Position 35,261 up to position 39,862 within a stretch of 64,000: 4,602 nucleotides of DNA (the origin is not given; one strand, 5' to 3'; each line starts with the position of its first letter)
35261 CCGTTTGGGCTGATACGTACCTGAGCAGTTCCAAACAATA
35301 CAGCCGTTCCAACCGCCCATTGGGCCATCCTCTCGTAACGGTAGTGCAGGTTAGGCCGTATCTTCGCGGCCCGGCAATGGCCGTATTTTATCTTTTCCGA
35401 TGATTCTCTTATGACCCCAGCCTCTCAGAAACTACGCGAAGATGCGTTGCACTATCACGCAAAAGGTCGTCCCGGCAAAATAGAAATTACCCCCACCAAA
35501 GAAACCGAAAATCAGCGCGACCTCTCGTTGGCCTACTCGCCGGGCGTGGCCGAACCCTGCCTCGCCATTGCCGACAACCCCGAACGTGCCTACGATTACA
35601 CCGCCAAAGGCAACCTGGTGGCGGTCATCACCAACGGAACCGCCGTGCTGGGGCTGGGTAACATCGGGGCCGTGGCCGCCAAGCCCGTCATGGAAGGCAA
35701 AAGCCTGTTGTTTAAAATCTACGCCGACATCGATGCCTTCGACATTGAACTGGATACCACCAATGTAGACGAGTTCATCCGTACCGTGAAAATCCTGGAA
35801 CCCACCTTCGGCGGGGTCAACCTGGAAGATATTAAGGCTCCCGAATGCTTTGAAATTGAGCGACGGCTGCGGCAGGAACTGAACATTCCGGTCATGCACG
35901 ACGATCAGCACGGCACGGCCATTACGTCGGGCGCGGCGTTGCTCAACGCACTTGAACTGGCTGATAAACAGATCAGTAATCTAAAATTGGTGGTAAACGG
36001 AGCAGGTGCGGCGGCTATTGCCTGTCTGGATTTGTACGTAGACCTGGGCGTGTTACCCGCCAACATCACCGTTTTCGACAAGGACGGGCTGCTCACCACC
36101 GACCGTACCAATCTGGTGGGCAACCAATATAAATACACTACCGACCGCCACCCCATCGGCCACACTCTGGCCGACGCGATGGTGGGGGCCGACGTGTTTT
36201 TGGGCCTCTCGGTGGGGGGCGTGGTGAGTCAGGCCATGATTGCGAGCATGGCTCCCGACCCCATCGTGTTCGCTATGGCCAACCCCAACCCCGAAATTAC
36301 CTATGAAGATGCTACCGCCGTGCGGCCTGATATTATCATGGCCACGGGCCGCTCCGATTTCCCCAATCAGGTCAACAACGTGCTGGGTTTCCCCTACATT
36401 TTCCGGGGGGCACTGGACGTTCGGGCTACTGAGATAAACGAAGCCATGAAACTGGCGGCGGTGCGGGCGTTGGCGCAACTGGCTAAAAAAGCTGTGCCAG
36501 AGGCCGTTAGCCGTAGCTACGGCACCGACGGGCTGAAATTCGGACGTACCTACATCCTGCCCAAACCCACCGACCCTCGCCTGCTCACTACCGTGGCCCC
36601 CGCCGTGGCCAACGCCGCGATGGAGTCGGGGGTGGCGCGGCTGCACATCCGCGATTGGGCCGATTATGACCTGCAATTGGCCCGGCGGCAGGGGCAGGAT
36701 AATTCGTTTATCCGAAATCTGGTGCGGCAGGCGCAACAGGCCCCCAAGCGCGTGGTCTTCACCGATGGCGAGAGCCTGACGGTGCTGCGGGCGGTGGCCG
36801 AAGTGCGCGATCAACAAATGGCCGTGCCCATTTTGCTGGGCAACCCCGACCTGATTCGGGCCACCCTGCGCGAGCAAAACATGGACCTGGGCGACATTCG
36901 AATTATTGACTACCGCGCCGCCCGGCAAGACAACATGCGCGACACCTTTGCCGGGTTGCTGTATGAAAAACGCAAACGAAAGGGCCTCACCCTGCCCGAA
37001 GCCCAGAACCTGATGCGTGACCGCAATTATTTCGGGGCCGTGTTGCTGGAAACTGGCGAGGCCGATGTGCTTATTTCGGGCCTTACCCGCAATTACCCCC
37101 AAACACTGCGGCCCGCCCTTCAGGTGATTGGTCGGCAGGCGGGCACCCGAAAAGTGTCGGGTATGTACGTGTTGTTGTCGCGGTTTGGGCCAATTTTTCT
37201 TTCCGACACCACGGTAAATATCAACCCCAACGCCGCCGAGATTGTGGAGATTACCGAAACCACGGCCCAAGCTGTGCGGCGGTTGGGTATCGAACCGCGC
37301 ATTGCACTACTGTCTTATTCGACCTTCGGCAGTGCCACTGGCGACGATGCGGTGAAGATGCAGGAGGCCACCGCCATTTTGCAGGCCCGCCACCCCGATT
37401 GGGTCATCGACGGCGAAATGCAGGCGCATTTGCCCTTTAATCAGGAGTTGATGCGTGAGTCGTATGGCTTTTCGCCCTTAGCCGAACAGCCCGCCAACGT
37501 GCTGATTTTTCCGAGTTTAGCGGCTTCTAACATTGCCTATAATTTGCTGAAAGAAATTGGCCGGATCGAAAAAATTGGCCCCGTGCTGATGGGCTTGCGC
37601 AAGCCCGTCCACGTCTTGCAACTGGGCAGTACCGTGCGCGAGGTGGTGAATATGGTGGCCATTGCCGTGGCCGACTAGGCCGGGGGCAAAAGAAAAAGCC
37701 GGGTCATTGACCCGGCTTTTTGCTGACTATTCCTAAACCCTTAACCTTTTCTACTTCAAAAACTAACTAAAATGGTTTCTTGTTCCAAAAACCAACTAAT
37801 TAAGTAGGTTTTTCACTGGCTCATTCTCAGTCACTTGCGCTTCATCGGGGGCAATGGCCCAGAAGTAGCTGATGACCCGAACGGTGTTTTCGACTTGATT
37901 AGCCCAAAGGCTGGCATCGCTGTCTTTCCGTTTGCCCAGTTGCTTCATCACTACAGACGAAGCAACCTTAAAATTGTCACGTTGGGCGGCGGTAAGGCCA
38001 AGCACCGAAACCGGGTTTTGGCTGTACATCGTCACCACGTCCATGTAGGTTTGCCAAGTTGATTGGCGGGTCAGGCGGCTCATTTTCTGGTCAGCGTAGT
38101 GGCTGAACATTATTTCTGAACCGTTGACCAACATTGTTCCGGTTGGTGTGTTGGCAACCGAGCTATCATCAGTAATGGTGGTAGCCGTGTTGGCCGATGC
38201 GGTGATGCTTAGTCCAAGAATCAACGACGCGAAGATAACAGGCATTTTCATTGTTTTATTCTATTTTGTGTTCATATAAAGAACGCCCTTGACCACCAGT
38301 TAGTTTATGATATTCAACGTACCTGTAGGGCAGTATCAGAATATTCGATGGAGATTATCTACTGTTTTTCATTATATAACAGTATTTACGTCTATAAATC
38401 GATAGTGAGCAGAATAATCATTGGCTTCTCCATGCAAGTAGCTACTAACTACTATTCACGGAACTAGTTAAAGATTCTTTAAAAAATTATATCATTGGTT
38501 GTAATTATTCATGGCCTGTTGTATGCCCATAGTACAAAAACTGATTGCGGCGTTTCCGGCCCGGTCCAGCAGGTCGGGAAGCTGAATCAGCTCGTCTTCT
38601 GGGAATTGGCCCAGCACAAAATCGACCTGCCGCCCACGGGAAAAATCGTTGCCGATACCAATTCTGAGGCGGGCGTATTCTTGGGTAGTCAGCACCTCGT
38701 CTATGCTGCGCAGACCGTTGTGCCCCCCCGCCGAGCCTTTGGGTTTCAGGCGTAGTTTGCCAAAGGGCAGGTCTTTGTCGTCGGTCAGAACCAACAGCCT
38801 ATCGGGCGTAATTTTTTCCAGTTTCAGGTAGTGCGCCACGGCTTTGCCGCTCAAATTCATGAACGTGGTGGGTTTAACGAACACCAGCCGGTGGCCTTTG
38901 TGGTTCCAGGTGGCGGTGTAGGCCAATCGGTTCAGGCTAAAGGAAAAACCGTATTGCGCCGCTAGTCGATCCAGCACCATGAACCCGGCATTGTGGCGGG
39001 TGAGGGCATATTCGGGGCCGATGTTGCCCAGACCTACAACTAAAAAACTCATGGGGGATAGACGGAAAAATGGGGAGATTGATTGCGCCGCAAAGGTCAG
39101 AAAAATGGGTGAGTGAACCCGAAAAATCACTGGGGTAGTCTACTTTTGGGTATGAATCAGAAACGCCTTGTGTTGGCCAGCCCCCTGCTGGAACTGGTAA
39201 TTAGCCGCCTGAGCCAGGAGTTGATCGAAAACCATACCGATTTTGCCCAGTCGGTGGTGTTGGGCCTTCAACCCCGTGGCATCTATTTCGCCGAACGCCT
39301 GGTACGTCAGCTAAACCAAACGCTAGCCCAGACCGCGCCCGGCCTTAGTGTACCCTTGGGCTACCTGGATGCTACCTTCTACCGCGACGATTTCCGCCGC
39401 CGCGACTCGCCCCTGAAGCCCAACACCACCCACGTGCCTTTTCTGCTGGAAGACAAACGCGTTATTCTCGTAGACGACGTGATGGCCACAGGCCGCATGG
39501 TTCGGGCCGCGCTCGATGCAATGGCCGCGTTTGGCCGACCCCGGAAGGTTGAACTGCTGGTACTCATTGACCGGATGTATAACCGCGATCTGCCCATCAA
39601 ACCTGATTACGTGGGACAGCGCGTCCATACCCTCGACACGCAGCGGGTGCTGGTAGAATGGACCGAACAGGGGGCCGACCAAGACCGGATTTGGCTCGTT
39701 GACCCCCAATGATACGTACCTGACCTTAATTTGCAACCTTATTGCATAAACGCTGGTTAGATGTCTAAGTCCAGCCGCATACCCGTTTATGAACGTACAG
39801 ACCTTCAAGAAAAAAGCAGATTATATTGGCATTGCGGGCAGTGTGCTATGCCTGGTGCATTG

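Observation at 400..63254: Window-wide ~100-fold over-represented 9-mer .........: candidate DNA-uptake-sequence or HIP1-like system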

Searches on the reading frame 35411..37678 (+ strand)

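Call 8: search_protein_families(library=ncbifam, proteins=[window:35411-37678:+])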
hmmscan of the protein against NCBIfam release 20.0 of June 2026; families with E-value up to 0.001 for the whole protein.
window:35411-37678:+ (755 aa): 12 families
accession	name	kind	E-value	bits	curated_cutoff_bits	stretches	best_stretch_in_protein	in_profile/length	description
NF009501.0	PRK12861.1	subfamily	1.1e-233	777.6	1178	1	5-755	4-759/764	NADP-dependent malic enzyme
NF007233.1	PRK09653.1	subfamily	1.5e-78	264.5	310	1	434-754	2-317/319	phosphotransacetylase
NF004167.0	PRK05632.1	equivalog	3.5e-71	240.7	418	1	431-752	383-699/708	phosphate acetyltransferase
TIGR00651.1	pta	equivalog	1.2e-69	235.1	311.2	1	448-752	1-303/304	phosphate acetyltransferase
NF010052.0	PRK13529.1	subfamily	4.3e-22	78.4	326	1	119-410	228-538/564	oxaloacetate-decarboxylating malate dehydrogenase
NF004472.0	PRK05805.1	subfamily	5.3e-14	51.9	399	2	545-751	86-293/302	phosphate butyryltransferase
TIGR02706.1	P_butyryltrans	equivalog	8.8e-13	48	410.5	1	547-752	84-290/294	phosphate butyryltransferase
NF006045.0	PRK08190.1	subfamily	1e-10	41.1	282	1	573-752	272-453/467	bifunctional enoyl-CoA hydratase/phosphate acetyltransferase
NF041582.1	malolactic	exception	2.4e-10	39.7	850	1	118-365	210-486/536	malolactic enzyme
NF008852.0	PRK11890.1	subfamily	6.8e-10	38.5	413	1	579-750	124-297/315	phosphate acetyltransferase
NF005837.0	PRK07742.1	equivalog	1.8e-08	34.1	409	1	572-754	108-295/299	phosphate butyryltransferase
TIGR02709.1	branched_ptb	equivalog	3.5e-07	30.1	475.15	1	546-735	64-251/271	branched-chain phosphotransacylase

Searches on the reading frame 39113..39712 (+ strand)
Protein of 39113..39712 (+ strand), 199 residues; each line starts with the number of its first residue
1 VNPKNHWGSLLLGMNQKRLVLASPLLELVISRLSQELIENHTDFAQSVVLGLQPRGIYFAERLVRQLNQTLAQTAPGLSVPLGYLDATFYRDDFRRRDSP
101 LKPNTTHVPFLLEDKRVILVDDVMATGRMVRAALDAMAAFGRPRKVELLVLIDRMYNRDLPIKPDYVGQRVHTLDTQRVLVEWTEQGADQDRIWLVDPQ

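Call 25: search_protein_families(library=pfam, proteins=[window:39113-39712:+])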
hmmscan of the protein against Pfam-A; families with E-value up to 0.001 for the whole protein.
window:39113-39712:+ (199 aa): 1 family
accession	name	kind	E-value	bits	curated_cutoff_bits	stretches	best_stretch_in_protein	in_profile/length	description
PF00156.33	Pribosyltran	-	3.2e-21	75.7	26.3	1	21-172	6-144/158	Phosphoribosyl transferase domain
